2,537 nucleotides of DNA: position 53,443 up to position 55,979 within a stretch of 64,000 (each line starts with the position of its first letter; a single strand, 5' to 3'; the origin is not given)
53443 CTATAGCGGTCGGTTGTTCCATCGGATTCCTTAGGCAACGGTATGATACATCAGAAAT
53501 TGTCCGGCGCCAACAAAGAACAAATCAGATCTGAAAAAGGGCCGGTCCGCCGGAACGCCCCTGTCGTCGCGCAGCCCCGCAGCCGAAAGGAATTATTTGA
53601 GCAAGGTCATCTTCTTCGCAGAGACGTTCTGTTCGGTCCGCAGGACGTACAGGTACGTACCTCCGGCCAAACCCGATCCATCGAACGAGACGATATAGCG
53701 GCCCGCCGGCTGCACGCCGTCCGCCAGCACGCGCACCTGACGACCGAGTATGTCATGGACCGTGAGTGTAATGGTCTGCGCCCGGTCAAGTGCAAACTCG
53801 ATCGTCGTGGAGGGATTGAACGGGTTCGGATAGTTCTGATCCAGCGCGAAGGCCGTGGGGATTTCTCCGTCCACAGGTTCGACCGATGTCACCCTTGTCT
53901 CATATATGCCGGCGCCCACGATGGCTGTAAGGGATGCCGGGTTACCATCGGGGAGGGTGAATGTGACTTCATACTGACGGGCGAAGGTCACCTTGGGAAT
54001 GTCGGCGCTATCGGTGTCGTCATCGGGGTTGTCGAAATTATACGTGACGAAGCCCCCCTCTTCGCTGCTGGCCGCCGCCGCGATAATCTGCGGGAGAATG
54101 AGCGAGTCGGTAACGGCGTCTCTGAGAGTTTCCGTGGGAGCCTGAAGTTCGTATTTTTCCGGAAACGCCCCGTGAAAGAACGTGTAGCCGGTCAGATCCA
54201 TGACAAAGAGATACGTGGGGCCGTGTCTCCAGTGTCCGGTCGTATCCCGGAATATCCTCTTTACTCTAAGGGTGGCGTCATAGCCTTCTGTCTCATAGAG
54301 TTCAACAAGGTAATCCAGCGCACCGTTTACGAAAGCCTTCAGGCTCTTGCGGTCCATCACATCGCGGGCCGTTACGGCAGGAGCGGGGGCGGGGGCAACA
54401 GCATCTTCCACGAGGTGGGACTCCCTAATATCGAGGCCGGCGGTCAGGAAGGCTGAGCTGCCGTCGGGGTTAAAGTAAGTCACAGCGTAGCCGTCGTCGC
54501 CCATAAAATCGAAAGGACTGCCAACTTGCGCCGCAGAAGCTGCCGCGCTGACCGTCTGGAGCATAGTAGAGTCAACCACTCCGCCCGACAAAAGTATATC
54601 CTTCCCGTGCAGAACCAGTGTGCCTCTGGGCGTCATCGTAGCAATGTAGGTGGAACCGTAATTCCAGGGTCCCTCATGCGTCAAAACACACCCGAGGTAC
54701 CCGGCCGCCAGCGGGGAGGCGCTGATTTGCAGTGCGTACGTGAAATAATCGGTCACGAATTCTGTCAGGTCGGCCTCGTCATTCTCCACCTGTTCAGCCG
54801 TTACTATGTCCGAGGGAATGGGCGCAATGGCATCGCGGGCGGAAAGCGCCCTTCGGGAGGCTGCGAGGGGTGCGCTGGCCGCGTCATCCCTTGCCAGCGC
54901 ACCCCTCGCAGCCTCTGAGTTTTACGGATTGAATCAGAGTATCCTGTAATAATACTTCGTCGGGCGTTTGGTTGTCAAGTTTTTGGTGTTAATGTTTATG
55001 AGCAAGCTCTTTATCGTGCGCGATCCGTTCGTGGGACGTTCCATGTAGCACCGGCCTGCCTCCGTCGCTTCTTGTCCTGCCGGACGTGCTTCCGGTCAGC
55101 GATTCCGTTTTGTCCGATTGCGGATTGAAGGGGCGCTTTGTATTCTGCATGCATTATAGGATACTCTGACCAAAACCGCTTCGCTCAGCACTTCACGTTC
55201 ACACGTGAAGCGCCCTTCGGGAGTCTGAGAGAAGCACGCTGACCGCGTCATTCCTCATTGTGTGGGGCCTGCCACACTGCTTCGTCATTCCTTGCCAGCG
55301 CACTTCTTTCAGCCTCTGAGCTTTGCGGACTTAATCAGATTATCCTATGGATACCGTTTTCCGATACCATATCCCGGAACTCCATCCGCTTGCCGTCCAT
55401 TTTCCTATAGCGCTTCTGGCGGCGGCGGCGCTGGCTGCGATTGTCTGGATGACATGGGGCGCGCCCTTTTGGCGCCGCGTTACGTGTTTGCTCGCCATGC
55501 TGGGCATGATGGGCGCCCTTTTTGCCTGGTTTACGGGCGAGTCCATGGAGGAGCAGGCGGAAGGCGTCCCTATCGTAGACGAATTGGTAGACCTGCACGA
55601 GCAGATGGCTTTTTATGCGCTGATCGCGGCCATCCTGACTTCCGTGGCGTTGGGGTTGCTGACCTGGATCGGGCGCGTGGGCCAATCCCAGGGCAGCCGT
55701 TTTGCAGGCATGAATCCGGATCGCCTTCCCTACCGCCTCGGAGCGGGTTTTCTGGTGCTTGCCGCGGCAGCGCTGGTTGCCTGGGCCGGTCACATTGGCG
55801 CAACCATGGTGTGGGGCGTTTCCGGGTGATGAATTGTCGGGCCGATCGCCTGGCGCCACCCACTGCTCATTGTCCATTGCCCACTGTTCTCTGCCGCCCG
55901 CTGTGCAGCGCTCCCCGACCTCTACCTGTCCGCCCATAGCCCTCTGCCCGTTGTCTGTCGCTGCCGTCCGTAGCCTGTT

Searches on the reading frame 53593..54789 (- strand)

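Call 26: search_protein_families(library=pfam, proteins=[window:53593-54789:-], max_evalue=0.001)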
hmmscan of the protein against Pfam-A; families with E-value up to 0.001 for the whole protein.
window:53593-54789:- (398 aa): 3 families
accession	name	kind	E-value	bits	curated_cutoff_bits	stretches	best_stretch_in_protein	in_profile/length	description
PF18962.6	Por_Secre_tail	-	8.8e-07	29.6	27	1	320-394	2-73/75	Secretion system C-terminal sorting domain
PF08269.17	dCache_2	-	1.2e-05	25.1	26.5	1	189-273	92-281/298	Cache domain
PF13860.13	FlgD_ig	-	0.00061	20.2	27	0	329-377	13-67/79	FlgD Ig-like domain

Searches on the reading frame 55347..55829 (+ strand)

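Call 26: search_protein_families(library=pfam, proteins=[window:55347-55829:+], max_evalue=0.001)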
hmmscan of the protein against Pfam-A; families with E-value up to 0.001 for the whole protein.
window:55347-55829:+ (160 aa): 1 family
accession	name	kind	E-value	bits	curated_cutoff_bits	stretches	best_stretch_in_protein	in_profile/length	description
PF09990.14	DUF2231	-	5e-14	53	26.4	1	12-157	4-132/139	Predicted membrane protein (DUF2231)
